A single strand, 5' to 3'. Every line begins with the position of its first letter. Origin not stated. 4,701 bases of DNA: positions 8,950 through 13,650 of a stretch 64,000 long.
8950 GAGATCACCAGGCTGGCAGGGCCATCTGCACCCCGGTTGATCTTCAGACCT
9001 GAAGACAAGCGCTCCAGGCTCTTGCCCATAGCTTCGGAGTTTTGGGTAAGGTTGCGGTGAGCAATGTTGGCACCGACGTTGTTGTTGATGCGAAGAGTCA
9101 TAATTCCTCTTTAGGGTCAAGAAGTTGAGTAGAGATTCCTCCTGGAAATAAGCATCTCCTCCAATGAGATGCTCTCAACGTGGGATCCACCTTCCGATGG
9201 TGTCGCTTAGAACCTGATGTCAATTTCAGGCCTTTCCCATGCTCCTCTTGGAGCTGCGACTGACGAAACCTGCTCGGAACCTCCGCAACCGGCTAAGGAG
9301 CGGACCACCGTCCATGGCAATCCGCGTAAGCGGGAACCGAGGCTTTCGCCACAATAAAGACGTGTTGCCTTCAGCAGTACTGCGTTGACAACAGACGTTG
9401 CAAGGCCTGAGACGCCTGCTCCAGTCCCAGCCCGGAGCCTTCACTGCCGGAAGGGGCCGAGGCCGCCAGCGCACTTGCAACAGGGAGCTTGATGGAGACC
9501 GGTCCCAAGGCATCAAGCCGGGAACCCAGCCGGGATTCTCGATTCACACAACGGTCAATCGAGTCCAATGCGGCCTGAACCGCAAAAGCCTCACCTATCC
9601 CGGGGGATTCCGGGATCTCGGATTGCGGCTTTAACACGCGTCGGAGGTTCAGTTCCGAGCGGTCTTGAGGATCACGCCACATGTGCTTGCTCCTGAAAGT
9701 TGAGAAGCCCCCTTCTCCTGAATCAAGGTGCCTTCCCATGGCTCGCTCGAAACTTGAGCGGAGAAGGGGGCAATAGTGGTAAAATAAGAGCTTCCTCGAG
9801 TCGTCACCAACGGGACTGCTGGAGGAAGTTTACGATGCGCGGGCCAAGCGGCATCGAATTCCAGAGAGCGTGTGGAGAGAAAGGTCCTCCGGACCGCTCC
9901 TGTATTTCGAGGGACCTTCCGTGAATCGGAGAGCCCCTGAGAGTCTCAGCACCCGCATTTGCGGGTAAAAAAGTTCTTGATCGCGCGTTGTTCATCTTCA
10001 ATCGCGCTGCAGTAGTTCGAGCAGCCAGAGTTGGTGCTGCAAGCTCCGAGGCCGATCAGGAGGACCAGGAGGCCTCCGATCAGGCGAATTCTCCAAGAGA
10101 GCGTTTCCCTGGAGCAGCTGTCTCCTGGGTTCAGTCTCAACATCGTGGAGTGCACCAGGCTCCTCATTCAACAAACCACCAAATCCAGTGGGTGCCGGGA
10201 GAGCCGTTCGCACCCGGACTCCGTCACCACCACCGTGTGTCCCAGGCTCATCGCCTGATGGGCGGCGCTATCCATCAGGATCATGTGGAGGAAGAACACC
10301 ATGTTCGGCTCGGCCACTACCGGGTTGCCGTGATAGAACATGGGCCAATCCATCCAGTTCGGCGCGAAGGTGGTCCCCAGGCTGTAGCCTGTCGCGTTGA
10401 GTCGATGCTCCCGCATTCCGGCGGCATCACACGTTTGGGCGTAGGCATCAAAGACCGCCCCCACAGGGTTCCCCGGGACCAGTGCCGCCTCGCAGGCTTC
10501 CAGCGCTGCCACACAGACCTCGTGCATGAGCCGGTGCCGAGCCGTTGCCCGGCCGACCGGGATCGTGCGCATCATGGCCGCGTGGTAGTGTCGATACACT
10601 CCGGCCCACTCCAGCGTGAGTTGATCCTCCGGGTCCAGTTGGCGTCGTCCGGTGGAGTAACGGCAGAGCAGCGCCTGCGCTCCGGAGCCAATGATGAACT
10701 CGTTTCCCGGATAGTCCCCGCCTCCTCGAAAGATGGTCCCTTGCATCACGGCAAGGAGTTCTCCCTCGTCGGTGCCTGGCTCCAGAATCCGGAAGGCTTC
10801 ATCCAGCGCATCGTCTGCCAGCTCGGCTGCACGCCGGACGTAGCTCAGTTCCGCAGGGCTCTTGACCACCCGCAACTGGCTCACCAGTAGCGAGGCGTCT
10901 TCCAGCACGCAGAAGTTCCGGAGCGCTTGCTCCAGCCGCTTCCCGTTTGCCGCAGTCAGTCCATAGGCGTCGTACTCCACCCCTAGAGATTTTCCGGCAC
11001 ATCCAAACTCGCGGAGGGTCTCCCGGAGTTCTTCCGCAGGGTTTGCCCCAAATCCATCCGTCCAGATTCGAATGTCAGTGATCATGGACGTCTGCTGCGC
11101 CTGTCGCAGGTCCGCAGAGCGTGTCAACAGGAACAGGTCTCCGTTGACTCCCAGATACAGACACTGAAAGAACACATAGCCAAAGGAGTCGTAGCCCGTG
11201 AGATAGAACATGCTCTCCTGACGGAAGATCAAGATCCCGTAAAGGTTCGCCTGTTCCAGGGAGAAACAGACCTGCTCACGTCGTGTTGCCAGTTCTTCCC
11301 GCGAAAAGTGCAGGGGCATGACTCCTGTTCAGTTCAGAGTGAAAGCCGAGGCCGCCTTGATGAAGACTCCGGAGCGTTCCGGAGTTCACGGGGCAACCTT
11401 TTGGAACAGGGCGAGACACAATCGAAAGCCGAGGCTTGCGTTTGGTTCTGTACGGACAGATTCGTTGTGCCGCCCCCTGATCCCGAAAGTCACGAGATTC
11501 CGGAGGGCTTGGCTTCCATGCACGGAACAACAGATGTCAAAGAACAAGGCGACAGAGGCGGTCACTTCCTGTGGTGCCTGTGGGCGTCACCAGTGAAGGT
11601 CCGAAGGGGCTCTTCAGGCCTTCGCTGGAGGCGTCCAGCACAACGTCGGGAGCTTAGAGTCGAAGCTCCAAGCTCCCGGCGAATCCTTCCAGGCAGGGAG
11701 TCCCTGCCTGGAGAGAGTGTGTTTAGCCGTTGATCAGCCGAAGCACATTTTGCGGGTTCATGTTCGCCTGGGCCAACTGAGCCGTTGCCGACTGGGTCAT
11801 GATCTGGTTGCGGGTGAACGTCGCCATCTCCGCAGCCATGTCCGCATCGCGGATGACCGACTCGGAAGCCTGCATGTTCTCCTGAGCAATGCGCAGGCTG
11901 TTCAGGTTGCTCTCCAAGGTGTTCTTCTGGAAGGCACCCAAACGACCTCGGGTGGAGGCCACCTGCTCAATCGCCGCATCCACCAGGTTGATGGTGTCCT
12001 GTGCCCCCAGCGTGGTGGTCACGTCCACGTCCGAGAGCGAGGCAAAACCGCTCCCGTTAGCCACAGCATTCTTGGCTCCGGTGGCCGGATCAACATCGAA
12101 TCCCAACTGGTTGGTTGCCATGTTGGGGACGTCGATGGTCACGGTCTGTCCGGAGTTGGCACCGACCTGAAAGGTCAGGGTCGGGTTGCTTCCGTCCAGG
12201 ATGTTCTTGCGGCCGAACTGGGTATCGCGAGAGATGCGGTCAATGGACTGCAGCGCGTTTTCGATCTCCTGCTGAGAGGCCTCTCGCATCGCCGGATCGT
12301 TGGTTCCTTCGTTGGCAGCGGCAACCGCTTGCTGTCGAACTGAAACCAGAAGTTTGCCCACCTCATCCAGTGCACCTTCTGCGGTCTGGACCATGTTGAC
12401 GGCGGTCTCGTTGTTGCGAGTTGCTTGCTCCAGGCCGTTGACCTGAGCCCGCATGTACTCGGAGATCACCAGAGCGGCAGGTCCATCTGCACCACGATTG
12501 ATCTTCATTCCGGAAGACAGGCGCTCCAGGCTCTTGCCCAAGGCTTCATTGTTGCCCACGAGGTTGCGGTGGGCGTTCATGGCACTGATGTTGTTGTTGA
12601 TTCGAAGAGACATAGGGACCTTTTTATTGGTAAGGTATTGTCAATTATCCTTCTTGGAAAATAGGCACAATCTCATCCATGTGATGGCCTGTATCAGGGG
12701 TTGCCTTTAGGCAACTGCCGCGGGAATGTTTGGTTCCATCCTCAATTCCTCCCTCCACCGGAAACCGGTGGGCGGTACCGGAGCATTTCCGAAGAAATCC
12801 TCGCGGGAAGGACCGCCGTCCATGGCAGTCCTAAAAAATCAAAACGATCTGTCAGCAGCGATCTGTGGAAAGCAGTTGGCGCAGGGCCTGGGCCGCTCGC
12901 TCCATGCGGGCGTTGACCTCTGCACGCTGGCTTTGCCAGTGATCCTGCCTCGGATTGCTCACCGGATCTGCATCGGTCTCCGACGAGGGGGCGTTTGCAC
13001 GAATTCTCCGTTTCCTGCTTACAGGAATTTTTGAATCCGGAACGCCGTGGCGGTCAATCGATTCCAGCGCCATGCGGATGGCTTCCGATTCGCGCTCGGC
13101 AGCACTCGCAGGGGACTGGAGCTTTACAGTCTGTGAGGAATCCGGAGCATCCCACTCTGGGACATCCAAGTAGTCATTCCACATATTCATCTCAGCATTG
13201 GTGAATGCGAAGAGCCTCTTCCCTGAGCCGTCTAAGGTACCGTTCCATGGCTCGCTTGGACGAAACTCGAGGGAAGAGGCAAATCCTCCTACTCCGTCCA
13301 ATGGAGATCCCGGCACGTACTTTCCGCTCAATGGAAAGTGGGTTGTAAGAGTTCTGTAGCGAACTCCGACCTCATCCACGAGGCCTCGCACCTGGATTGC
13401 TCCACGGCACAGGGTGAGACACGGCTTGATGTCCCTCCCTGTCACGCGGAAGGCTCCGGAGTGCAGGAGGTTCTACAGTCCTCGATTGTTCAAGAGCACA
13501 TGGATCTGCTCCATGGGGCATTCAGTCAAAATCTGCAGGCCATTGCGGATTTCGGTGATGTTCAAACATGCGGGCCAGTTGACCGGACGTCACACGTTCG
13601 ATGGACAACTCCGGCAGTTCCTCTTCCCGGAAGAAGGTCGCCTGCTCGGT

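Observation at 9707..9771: Conserved RNA-like element with a sequence-divergent but intact closing stem upstream of both orphans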

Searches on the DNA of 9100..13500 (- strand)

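Call 34: search_rna_families(source=window, start=9100, end=13500, threshold=evalue, max_evalue=10, show_alignments=2)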
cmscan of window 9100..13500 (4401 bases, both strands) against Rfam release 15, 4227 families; matches with E-value up to 10: 3.
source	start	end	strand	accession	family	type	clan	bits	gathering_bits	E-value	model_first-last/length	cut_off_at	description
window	13391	13462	+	RF00919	mir-874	Gene; miRNA;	-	28.5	74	0.034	1-78/78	no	mir-874 microRNA precursor family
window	9518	9618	+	RF00233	Tymo_tRNA-like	Cis-reg;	-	17.9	40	1.9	1-84/84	no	Tymovirus/Pomovirus/Furovirus tRNA-like 3' UTR element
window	10216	10267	-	RF01877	MIAT_exon5_3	Gene; lncRNA;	-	11.3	90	1.5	1-382/382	no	Myocardial infarction associated transcript exon 5 conserved region 3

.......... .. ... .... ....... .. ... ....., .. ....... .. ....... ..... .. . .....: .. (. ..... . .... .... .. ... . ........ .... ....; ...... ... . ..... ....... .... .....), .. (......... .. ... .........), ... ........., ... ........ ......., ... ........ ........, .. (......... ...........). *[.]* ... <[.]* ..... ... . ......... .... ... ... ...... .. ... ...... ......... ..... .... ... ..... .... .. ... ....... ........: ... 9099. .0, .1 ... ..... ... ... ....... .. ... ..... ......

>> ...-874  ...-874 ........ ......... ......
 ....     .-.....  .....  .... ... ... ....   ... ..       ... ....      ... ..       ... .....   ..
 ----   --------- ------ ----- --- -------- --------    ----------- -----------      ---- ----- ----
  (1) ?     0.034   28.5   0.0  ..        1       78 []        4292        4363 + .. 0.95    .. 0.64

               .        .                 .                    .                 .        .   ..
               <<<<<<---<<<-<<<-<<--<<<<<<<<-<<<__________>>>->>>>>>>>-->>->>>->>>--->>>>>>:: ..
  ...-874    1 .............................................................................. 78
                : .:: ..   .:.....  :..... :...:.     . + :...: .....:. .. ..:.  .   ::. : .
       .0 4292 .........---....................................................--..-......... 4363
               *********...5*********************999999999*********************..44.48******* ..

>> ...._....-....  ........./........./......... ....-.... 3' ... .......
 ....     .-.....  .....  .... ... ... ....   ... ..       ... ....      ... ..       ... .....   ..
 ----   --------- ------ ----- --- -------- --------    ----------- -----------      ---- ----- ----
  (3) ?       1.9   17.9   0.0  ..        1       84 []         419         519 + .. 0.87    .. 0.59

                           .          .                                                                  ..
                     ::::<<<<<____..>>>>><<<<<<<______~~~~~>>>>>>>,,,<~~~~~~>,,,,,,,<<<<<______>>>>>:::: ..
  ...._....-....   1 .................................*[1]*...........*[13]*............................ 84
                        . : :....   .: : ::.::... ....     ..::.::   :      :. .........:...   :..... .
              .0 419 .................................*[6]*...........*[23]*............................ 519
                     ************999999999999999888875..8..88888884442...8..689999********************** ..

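Call 47: build_rna_model(alignment_id=A7, structure=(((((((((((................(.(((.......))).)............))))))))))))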
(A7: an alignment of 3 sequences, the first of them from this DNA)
Model R1 built from alignment A7 (3 sequences, 67 columns); structure: as given.
model positions 63; base pairs 15; branch points 0; effective number of sequences 1.97; information 0.888 bits per position. Calibrated on 0.2 Mb of random sequence (short: E-values are rough).
structure used (alignment columns):
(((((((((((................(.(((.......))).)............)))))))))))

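Call 48: search_with_rna_model(model_id=R1, sources=[window, L010, L011, L012, L013, L014, L015, L016, L017, L032, L037, L039, L043, L044, L060, L063, L064, L066, L067, L069, L072, L073, L074, L076, L077, L079, L080, L082, L083, L084, L040, L018, L019], max_evalue=10, make_alignment=true, show_alignments=8)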
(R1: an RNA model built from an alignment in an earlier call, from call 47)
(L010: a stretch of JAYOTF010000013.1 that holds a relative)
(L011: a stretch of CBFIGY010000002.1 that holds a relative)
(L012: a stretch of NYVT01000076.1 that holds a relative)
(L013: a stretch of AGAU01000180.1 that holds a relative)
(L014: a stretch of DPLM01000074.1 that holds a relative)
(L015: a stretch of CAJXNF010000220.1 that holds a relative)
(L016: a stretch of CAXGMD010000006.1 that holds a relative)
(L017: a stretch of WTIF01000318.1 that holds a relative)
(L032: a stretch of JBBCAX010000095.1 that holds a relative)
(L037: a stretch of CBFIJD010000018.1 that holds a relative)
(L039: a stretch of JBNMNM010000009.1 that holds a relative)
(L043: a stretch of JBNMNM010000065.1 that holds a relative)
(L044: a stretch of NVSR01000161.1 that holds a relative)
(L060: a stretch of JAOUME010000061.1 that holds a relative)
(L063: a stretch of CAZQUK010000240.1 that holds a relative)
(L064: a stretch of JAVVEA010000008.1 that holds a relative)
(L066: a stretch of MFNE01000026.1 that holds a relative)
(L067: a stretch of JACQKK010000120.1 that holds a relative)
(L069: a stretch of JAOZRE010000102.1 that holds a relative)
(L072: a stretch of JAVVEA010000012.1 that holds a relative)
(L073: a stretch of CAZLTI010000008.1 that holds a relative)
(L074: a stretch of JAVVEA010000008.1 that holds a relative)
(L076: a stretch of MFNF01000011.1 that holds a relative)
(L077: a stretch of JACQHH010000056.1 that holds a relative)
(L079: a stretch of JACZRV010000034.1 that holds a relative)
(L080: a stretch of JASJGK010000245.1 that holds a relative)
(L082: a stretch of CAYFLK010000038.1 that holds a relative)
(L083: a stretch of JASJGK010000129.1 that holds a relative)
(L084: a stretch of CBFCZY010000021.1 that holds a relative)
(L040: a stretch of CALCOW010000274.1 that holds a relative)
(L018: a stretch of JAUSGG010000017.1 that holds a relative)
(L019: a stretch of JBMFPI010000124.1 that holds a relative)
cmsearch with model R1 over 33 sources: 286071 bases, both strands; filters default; matches with E-value up to 10: 14.
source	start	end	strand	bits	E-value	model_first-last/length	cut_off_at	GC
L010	6317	6379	+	92.8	6.2e-23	1-63/63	no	0.54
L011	4430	4492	+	92.8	6.2e-23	1-63/63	no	0.54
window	13214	13280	-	78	9.1e-19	1-63/63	no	0.6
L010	3310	3377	+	46.3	7.1e-10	1-63/63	no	0.68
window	9708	9770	-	42.3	9.4e-09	1-63/63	no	0.6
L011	1537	1602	+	38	1.5e-07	1-63/63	no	0.61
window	13214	13280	+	28.2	8.9e-05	1-63/63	no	0.6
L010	6317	6379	-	25.4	0.00051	1-63/63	no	0.54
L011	4430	4492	-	25.4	0.00051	1-63/63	no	0.54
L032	5144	5181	+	21.2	0.0082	1-63/63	no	0.45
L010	3310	3377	-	17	0.12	1-63/63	no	0.68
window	61382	61452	-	16.3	0.19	1-63/63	no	0.58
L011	1538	1601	-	14.7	0.55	1-63/63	no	0.62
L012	818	880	+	11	5.8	1-63/63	no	0.49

Alignment A8: 14 matches aligned to the model, 108 columns, each read 5' to 3' on its own strand. Consensus structure (alignment columns), stored with it:
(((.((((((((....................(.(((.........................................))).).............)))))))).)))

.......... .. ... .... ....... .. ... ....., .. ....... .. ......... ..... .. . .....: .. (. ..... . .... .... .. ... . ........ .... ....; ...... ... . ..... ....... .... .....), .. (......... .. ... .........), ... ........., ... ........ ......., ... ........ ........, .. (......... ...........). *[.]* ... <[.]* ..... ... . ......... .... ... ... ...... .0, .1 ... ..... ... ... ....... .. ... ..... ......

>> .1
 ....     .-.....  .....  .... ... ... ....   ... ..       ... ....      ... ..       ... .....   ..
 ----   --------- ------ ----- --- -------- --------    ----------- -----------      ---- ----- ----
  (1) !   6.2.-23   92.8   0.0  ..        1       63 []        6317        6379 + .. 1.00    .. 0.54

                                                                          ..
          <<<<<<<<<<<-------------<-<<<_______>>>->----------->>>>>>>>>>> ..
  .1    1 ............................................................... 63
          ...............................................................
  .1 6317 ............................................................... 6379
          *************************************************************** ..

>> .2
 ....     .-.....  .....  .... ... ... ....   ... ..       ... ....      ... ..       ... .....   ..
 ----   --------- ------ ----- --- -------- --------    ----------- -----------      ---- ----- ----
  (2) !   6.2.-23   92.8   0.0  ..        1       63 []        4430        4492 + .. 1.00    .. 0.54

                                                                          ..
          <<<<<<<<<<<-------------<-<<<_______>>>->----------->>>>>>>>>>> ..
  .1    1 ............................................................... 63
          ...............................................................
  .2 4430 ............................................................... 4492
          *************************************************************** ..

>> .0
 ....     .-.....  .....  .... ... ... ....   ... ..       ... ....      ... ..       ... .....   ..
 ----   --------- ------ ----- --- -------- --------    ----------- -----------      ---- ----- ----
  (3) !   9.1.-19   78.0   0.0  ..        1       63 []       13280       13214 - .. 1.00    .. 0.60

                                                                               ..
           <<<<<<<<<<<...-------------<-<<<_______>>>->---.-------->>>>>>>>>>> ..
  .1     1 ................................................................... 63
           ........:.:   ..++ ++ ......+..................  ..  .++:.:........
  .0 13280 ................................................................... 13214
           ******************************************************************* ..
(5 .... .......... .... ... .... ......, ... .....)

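Call 52: search_with_rna_model(model_id=R1, sources=[window, L010, L011], max_evalue=0.000001, make_alignment=true)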
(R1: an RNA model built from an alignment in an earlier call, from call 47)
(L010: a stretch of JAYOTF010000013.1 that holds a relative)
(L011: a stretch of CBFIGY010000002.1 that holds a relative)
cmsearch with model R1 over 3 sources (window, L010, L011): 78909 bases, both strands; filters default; matches with E-value up to 0.000001: 6.
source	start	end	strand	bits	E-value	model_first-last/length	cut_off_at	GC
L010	6317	6379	+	92.8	1.7e-23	1-63/63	no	0.54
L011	4430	4492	+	92.8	1.7e-23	1-63/63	no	0.54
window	13214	13280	-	78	2.5e-19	1-63/63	no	0.6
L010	3310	3377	+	46.3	2e-10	1-63/63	no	0.68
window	9708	9770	-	42.3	2.6e-09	1-63/63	no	0.6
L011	1537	1602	+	38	4.2e-08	1-63/63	no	0.61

Alignment A9: 6 matches aligned to the model, 73 columns, each read 5' to 3' on its own strand. Consensus structure (alignment columns), stored with it:
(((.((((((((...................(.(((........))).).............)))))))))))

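Call 81: build_rna_model(alignment_id=A9, structure=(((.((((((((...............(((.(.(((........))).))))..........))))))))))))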
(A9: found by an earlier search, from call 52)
Model R2 built from alignment A9 (6 sequences, 73 columns); structure: as given.
model positions 64; base pairs 18; branch points 0; effective number of sequences 3.04; information 0.876 bits per position. Calibrated on 0.2 Mb of random sequence (short: E-values are rough).
structure used (alignment columns):
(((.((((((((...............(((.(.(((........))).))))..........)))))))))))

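Call 82: search_with_rna_model(model_id=R2, sources=[window, L010, L011, L012, L013, L014, L015, L016, L017, L018, L019, L020, L021, L022, L023, L024, L025, L026, L027, L028, L029, L030, L031, L032, L033, L034, L035, L036, L037, L038, L039, L040, L041, L042, L043, L044, L045, L046, L047, L048, L049, L050, L051, L052, L053, L054, L055, L056, L057, L058, L059, L060, L061, L062, L063, L064, L065, L066, L067, L068, L069, L070, L071, L072, L073, L074, L075, L076, L077, L078, L079, L080, L081, L082, L083, L084, L085, L086, L087, L088, L089, L090], max_evalue=1)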
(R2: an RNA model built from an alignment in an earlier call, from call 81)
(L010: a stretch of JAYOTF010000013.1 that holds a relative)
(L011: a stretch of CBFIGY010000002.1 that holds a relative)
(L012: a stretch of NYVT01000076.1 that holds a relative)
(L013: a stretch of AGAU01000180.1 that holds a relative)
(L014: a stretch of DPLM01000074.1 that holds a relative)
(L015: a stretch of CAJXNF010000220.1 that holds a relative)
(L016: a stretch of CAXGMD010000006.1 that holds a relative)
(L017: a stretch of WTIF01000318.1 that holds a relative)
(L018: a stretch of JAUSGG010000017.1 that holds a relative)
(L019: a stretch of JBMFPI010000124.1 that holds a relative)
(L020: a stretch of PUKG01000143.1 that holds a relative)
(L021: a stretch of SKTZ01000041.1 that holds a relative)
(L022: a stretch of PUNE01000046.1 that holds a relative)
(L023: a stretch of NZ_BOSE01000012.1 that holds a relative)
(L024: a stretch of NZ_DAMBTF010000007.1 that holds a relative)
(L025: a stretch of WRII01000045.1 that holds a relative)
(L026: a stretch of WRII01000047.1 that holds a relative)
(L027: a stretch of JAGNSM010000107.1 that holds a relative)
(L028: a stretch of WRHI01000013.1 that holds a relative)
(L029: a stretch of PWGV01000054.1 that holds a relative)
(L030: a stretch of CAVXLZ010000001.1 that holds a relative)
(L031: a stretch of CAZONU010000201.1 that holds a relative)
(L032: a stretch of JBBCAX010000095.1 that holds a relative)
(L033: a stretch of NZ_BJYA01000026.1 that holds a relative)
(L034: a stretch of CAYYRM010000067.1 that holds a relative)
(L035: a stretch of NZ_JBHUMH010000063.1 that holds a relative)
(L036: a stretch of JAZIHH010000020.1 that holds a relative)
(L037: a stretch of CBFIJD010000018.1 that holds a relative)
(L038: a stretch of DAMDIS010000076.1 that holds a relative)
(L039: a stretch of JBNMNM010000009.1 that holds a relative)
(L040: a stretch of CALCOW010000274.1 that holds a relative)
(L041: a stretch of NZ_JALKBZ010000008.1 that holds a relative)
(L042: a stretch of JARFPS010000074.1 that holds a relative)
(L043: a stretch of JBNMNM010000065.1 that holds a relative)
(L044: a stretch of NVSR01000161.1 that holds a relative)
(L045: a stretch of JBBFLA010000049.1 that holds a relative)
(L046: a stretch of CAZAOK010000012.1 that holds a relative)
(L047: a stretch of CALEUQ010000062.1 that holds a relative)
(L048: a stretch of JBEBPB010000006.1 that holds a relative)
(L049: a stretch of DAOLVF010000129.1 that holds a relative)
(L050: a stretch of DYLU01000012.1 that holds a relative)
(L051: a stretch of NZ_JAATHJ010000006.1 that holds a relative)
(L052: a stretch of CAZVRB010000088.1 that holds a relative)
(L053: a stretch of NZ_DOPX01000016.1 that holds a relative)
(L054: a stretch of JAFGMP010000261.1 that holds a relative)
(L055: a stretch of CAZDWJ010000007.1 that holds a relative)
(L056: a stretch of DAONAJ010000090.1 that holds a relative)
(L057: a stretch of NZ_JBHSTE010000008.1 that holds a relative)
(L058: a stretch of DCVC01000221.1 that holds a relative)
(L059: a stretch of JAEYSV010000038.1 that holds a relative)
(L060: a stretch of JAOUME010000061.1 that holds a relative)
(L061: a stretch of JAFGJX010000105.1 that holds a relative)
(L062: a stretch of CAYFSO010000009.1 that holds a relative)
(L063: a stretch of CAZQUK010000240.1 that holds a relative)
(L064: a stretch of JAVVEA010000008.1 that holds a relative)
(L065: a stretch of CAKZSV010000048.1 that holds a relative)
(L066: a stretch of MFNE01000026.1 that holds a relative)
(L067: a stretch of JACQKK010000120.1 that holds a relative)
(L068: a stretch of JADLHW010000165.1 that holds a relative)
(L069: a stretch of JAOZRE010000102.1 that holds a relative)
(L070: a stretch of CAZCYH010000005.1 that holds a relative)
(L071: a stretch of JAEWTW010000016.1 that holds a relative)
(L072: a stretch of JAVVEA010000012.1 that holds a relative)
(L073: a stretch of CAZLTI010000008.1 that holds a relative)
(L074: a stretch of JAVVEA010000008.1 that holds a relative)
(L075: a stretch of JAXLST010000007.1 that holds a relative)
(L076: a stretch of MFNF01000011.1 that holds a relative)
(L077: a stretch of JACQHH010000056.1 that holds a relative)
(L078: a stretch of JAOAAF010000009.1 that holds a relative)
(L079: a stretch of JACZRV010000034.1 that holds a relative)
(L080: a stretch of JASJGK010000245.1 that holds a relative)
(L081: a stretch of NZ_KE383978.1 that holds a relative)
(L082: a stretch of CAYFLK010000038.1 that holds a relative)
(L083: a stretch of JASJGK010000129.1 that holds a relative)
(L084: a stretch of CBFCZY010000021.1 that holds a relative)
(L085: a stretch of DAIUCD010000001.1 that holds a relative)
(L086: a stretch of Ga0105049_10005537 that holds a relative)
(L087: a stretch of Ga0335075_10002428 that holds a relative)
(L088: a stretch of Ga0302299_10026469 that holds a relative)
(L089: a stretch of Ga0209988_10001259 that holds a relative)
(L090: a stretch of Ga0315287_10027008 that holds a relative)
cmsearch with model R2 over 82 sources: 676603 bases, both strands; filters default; matches with E-value up to 1: 16.
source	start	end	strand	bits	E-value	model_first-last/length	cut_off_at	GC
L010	6317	6379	+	82.4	1.9e-18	1-64/64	no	0.54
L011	4430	4492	+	82.4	1.9e-18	1-64/64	no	0.54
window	13214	13280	-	72.4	8.1e-16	1-64/64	no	0.6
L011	1537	1602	+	69.9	3.9e-15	1-64/64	no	0.61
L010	3310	3377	+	69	6.6e-15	1-64/64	no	0.68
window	9708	9770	-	63.5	1.9e-13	1-64/64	no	0.6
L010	6317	6379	-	28.1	0.00044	1-64/64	no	0.54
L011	4430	4492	-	28.1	0.00044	1-64/64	no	0.54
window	13214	13280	+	25.9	0.0016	1-64/64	no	0.6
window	9708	9770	+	23.8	0.0061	1-64/64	no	0.6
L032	5144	5181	+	23.4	0.0074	1-64/64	no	0.45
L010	3311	3377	-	23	0.0099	1-64/64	no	0.67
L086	8208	8243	-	20.8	0.036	18-53/64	no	0.69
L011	1537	1602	-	20.2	0.055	1-64/64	no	0.61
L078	6024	6056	+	16.8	0.42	1-64/64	no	0.64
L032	5142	5175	-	15.5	0.91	1-64/64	no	0.44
